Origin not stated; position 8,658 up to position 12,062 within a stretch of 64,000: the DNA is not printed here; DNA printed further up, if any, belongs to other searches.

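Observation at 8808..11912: Metallophosphoesterase-NACHT (STAND) fusion as a lone cargo gene: candidate undescribed single-gene anti-phage system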

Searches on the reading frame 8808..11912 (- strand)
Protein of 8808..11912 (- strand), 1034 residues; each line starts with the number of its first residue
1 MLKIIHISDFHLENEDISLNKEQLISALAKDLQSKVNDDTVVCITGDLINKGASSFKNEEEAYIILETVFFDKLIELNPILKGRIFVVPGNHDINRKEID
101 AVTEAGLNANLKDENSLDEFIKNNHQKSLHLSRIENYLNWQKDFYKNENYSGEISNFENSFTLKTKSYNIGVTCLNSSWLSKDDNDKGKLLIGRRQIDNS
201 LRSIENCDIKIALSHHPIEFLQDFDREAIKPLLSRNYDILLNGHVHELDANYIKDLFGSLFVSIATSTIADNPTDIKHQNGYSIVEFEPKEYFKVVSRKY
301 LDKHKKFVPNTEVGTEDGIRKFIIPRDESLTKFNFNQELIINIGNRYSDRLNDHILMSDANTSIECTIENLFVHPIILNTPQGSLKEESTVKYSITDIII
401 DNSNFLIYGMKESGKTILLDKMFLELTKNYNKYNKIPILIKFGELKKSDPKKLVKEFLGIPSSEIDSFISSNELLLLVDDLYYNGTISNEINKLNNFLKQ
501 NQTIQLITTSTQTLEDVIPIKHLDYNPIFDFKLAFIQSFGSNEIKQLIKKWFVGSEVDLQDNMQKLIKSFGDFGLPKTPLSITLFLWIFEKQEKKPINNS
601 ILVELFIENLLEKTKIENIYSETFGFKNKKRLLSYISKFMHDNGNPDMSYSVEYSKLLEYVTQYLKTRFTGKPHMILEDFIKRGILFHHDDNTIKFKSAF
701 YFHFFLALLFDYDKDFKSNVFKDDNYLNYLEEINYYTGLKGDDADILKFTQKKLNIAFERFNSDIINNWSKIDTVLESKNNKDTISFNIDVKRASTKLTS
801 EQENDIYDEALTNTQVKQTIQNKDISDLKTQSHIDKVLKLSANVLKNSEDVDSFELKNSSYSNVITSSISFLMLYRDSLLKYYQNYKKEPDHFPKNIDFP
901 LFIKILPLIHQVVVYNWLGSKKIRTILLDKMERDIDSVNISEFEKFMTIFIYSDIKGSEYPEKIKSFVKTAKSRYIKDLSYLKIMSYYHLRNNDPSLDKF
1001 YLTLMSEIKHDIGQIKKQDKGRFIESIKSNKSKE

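Call 3: search_protein_families(library=pfam, proteins=[window:8808-11912:-], max_evalue=1)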
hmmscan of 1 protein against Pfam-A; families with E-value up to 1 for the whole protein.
window:8808-11912:- (1034 aa): 5 families
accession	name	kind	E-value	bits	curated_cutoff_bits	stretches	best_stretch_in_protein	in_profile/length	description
PF00149.33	Metallophos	-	5.9e-15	56.6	21.5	1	2-247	1-190/191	Calcineurin-like phosphoesterase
PF24406.1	nSTAND_NTPase4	-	4.1e-07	30.4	27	1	650-706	1-58/58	Novel STAND NTPase 4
PF05729.18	NACHT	-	0.0054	17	26.7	1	406-552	4-164/167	NACHT domain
PF13173.12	AAA_14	-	0.016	15.6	27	1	404-510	4-97/129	AAA domain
PF13555.12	AAA_29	-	0.032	14.4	27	1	398-435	17-56/61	P-loop containing region of AAA domain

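Call 4: search_protein_families(library=padloc, proteins=[window:8808-11912:-], max_evalue=1)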
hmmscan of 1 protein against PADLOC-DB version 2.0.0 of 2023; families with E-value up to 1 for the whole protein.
window:8808-11912:- (1034 aa): 2 families
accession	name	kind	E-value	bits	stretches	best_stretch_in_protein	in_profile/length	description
PDLC05051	PDC-S60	-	4.4e-138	460.1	1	2-1032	1-1020/1027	-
PDLC04140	mad8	-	0.0066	14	1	394-617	16-130/314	mads_8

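Call 5: search_protein_families(library=ncbifam, proteins=[window:8808-11912:-], max_evalue=1)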
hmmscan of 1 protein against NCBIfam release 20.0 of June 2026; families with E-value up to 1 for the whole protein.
window:8808-11912:- (1034 aa): 4 families
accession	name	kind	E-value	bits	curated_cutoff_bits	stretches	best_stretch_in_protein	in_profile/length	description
NF053861.1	DS8_antiphage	equivalog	7.9e-55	186.1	790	1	6-762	1-741/994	anti-phage protein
NF053862.1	DS9_1_antiphage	equivalog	3.3e-13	49.3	420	1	9-204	211-379/486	anti-phage phosphoesterase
TIGR00619.1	sbcd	subfamily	0.016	15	77.65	1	2-94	1-87/252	exonuclease subunit SbcD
TIGR00040.1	yfcE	subfamily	0.2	11.7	56.25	0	220-256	89-126/158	YfcE family phosphodiesterase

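Call 13: search_protein_families(library=phrogs, proteins=[window:8808-11912:-], max_evalue=0.001)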
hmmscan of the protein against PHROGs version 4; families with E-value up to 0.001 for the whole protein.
window:8808-11912:- (1034 aa): 2 families
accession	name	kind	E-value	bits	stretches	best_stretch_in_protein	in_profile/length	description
phrog_100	-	DNA, RNA and nucleotide metabolism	8.1e-65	220.8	1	386-996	338-943/989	SbcD-like subunit of palindrome specific endonuclease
phrog_547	-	other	0.00021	21.5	1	3-99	30-116/245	phosphoesterase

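Call 15: find_homologous_proteins(query=window:8808-11912:-, max_evalue=0.00001)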
Query window:8808-11912:- (1034 aa): 220 proteins with E <= 0.00001 among 8000 candidates; the best 120 are listed.
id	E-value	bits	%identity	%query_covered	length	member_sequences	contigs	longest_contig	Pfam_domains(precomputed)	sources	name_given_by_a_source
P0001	0.0e+0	1547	66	100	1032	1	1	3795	PF00149.34,PF24406.2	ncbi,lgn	-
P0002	0.0e+0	1543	66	100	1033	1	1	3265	PF00149.34,PF24406.2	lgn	-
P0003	0.0e+0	1543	66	100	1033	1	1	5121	PF00149.34,PF24406.2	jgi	-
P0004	0.0e+0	1542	65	100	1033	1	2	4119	PF00149.34,PF24406.2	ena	-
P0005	0.0e+0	1526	65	100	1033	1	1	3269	PF00149.34,PF24406.2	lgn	-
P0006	0.0e+0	1523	65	100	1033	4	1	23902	PF00149.34,PF24406.2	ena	-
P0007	0.0e+0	1500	64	100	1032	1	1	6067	PF00149.34,PF24406.2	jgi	-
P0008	0.0e+0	1486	64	100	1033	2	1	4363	PF00149.34,PF24406.2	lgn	-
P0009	0.0e+0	1326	58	100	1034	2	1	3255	PF13173.13,PF00149.34,PF24406.2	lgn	-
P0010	0.0e+0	1315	57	100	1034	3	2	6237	PF00149.34,PF24406.2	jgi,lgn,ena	-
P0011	0.0e+0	1312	57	100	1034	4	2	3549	PF00149.34,PF24406.2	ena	-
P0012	0.0e+0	1308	56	100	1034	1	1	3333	PF00149.34,PF24406.2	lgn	-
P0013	0.0e+0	1306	57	100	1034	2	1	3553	PF00149.34,PF24406.2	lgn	-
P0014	0.0e+0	1306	56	100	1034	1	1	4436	PF00149.34,PF24406.2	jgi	-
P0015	0.0e+0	1303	56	100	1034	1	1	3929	PF00149.34,PF24406.2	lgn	-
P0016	0.0e+0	1300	56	100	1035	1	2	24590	PF00149.34,PF24406.2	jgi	jgi:predicted MPP superfamily phosphohydrolase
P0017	0.0e+0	1299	56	100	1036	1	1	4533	PF00149.34,PF24406.2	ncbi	-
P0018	0.0e+0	1296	56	100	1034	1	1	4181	PF13173.13,PF00149.34,PF24406.2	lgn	-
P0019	0.0e+0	1294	56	100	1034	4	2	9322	PF00149.34,PF24406.2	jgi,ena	jgi:predicted MPP superfamily phosphohydrolase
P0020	0.0e+0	1289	56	100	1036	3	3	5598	PF00149.34,PF24406.2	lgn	-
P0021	0.0e+0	1281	55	100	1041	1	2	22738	PF00149.34,PF24406.2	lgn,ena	-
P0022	0.0e+0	1280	55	100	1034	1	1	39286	PF00149.34,PF24406.2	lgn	-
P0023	0.0e+0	1280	55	100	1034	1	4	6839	PF00149.34,PF24406.2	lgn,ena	-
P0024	0.0e+0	1279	56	100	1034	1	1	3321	PF00149.34,PF24406.2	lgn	-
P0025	0.0e+0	1276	56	100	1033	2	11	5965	PF00149.34,PF24406.2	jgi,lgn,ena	-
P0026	0.0e+0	1271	55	100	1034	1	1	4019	PF00149.34,PF24406.2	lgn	-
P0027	0.0e+0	1268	54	100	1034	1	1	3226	PF00149.34,PF24406.2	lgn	-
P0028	0.0e+0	1266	55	100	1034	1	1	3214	PF00149.34,PF24406.2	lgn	-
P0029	0.0e+0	1259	55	100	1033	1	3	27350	PF00149.34,PF24406.2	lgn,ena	-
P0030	0.0e+0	1257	55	100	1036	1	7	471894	PF00149.34,PF24406.2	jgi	jgi:predicted MPP superfamily phosphohydrolase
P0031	0.0e+0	1256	54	100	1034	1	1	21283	PF13173.13,PF00149.34,PF24406.2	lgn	-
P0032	0.0e+0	1253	54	100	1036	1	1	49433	PF00149.34,PF24406.2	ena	-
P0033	0.0e+0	1249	55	100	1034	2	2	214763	PF00149.34,PF24406.2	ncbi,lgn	-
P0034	0.0e+0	1247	55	100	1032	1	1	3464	PF00149.34,PF24406.2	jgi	jgi:predicted MPP superfamily phosphohydrolase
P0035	0.0e+0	1246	56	100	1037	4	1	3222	PF00149.34,PF24406.2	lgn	-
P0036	0.0e+0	1243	53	100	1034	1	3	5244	PF00149.34,PF24406.2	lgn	-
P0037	0.0e+0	1242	54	99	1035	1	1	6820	PF00149.34,PF12775.14,PF24406.2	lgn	-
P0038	0.0e+0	1241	54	99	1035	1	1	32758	PF00149.34,PF12775.14,PF24406.2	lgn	-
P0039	0.0e+0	1240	53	100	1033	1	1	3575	PF00149.34,PF24406.2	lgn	-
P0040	0.0e+0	1239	54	100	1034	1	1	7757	PF00149.34,PF24406.2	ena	-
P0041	0.0e+0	1236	54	100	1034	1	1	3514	PF00149.34,PF24406.2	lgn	-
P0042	0.0e+0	1231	53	100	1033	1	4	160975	PF00149.34,PF24406.2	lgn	-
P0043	0.0e+0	1231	54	99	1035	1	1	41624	PF00149.34,PF12775.14,PF24406.2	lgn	-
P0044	0.0e+0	1231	54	100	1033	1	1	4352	PF00149.34,PF24406.2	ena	-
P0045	0.0e+0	1230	53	100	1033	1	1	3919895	PF00149.34,PF24406.2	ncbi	-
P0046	0.0e+0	1223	54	99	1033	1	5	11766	PF00149.34,PF24406.2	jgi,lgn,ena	-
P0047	0.0e+0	1222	53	100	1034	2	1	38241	PF00149.34,PF24406.2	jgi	-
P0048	0.0e+0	1222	53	100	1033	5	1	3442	PF00149.34,PF24406.2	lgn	-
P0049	0.0e+0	1220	53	100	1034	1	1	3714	PF00149.34,PF24406.2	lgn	-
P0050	0.0e+0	1219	53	100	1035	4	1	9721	PF13173.13,PF00149.34,PF12775.14,PF24406.2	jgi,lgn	jgi:predicted phosphodiesterase/DNA replication protein DnaC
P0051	0.0e+0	1219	54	100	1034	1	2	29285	PF00149.34,PF24406.2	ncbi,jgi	jgi:predicted MPP superfamily phosphohydrolase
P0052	0.0e+0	1215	55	100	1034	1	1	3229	PF00149.34,PF24406.2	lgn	-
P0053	0.0e+0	1214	53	100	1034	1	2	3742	PF00149.34,PF24406.2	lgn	-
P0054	0.0e+0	1206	52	100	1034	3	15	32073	PF00149.34,PF12775.14,PF24406.2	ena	-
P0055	0.0e+0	1204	52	100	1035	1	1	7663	PF00149.34,PF12775.14,PF24406.2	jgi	jgi:predicted MPP superfamily phosphohydrolase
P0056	0.0e+0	1204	51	100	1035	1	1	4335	PF00149.34,PF24406.2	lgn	-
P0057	0.0e+0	1203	54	100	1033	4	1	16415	PF00149.34,PF24406.2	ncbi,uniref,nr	ncbi:metallophosphoesterase [Kaistella yonginensis]|uniref:metallophosphoesterase n=1 Tax=Kaistella 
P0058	0.0e+0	1202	52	100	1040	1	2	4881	PF13173.13,PF00149.34,PF12775.14,PF24406.2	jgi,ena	-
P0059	0.0e+0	1200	52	100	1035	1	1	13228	PF00149.34,PF24406.2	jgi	jgi:predicted phosphodiesterase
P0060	0.0e+0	1199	54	100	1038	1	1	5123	PF00149.34,PF24406.2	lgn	-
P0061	0.0e+0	1198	53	100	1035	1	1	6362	PF00149.34,PF24406.2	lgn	-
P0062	0.0e+0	1196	53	100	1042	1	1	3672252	PF00149.34,PF24406.2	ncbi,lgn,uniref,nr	ncbi:putative MPP superfamily phosphohydrolase [Flavobacterium sp. CG_23.5]|uniref:metallophosphoest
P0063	0.0e+0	1194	52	100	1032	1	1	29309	PF00149.34,PF24406.2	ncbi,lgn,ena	-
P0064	0.0e+0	1194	52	99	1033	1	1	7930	PF00149.34,PF24406.2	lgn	-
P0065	0.0e+0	1184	52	100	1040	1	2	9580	PF13173.13,PF00149.34,PF12775.14,PF24406.2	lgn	-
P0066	0.0e+0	1183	53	100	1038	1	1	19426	PF00149.34,PF12775.14,PF24406.2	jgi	jgi:hypothetical protein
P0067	0.0e+0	1181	51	100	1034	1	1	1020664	PF00149.34,PF24406.2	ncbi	-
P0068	0.0e+0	1173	51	100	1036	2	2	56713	PF00149.34,PF24406.2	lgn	-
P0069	0.0e+0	1167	52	100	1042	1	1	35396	PF00149.34,PF24406.2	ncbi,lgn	-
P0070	0.0e+0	1167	50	100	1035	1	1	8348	PF00149.34,PF24406.2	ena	-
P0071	0.0e+0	1163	52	100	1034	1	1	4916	PF00149.34,PF24406.2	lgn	-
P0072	0.0e+0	1157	52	100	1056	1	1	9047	PF00149.34,PF24406.2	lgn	-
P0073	0.0e+0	1139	52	100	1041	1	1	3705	PF00149.34,PF12775.14,PF24406.2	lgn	-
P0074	0.0e+0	1132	59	83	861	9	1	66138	PF24406.2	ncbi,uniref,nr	ncbi:STAND family AAA ATPase [Jejuia pallidilutea]|uniref:STAND family AAA ATPase n=1 Tax=Jejuia pal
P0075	0.0e+0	1127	54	89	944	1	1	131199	PF12775.14,PF24406.2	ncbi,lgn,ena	-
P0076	0.0e+0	1118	53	93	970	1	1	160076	PF00149.34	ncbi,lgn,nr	nr:metallophosphoesterase [uncultured Flavobacterium sp.]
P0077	0.0e+0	1095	49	100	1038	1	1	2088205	PF00149.34,PF24406.2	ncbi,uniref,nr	ncbi:metallophosphoesterase [Mucilaginibacter segetis]|uniref:Metallophosphoesterase n=1 Tax=Mucilag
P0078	0.0e+0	1067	57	82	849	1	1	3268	PF24406.2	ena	-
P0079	0.0e+0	1065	53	87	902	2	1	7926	PF13173.13,PF24406.2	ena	-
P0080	0.0e+0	1034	49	100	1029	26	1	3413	PF00149.34,PF24406.2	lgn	-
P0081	0.0e+0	1024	49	100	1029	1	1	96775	PF00149.34,PF24406.2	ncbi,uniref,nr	ncbi:metallophosphoesterase [Myroides odoratimimus]|uniref:metallophosphoesterase n=1 Tax=Myroides o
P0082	6.8e-289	979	62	69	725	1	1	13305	PF00149.34,PF24406.2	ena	-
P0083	1.2e-275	936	41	100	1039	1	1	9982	PF00149.34,PF24406.2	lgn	-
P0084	2.4e-270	918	43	100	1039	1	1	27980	PF00149.34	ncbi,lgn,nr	ncbi:MAG: metallophosphoesterase [Bacteroidetes bacterium]|nr:metallophosphoesterase [Bacteroidota b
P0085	8.8e-268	910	43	100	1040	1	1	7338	PF00149.34,PF24406.2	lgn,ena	-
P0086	3.9e-265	901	42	100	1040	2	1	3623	PF00149.34,PF24406.2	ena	-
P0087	2.6e-264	898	43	97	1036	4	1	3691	PF00149.34,PF24406.2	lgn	-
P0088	5.5e-264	897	43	100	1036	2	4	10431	PF00149.34,PF24406.2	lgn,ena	-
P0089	2.7e-259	881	41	100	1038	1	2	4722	PF00149.34,PF24406.2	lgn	-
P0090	2.4e-256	872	42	100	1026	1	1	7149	PF00149.34,PF24406.2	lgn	-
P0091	7.0e-256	870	41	100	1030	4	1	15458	PF00149.34,PF24406.2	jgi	jgi:predicted MPP superfamily phosphohydrolase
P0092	1.4e-253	863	43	97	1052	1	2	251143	PF00149.34,PF24406.2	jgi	-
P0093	4.3e-252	858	40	100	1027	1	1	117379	PF00149.34,PF24406.2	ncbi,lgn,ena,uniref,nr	ncbi:metallophosphoesterase [Bacteroides sp. 51]|uniref:metallophosphoesterase n=1 Tax=Bacteroides s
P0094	2.8e-249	848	40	100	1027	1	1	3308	PF00149.34,PF24406.2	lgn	-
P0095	2.7e-248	845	41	99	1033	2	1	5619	PF00149.34,PF24406.2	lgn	-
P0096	1.4e-246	839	41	100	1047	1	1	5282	PF00149.34,PF24406.2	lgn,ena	-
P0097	1.7e-245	836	42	100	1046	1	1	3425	PF00149.34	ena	-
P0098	3.1e-243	828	39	100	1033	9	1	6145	PF00149.34,PF24406.2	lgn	-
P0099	8.1e-243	827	42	100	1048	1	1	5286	PF00149.34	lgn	-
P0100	2.0e-241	822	40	100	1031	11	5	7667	PF00149.34,PF24406.2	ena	-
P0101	6.9e-240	817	41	100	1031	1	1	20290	PF00149.34,PF24406.2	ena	-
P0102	2.1e-239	816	41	100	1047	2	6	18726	PF00149.34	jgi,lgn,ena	jgi:predicted MPP superfamily phosphohydrolase/KaiC/GvpD/RAD55 family RecA-like ATPase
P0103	3.5e-239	815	54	66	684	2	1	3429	PF00149.34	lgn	-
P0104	4.6e-237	808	39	100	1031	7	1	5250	PF00149.34,PF24406.2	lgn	-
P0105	1.8e-232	793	40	100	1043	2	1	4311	PF12850.13,PF00149.34,PF24406.2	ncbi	-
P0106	1.8e-230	786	40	100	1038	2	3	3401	PF12850.13,PF00149.34,PF24406.2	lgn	-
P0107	1.0e-227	777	40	99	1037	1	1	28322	PF00149.34,PF24406.2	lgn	-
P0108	2.6e-222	759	38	100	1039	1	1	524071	PF12850.13,PF00149.34,PF24406.2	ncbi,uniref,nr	ncbi:metallophosphoesterase [Flavicella sediminum]|uniref:metallophosphoesterase n=1 Tax=Flavicella 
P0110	1.3e-191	657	50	59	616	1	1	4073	PF13173.13,PF00149.34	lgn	-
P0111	2.7e-188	646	50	57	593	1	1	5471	PF00149.34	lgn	-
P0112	1.1e-175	605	36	100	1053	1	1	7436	PF00149.34,PF24406.2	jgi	jgi:predicted MPP superfamily phosphohydrolase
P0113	4.7e-174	599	34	97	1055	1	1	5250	PF00149.34,PF24406.2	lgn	-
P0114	1.6e-170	588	34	100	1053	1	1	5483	PF00149.34,PF24406.2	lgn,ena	-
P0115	6.5e-169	582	33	99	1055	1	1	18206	PF00149.34,PF24406.2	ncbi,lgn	-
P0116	4.6e-168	580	34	100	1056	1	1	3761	PF00149.34,PF24406.2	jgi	-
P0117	1.7e-167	578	34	97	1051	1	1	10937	PF00149.34,PF24406.2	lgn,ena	-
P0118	2.9e-166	574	47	59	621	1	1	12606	PF00149.34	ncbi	-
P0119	2.0e-164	567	32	100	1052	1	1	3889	PF00149.34,PF24406.2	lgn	-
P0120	2.2e-162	561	33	100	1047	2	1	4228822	PF12850.13,PF00149.34,PF24406.2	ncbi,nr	ncbi:metallophosphoesterase [Paenibacillus protaetiae]|nr:metallophosphoesterase [Paenibacillus prot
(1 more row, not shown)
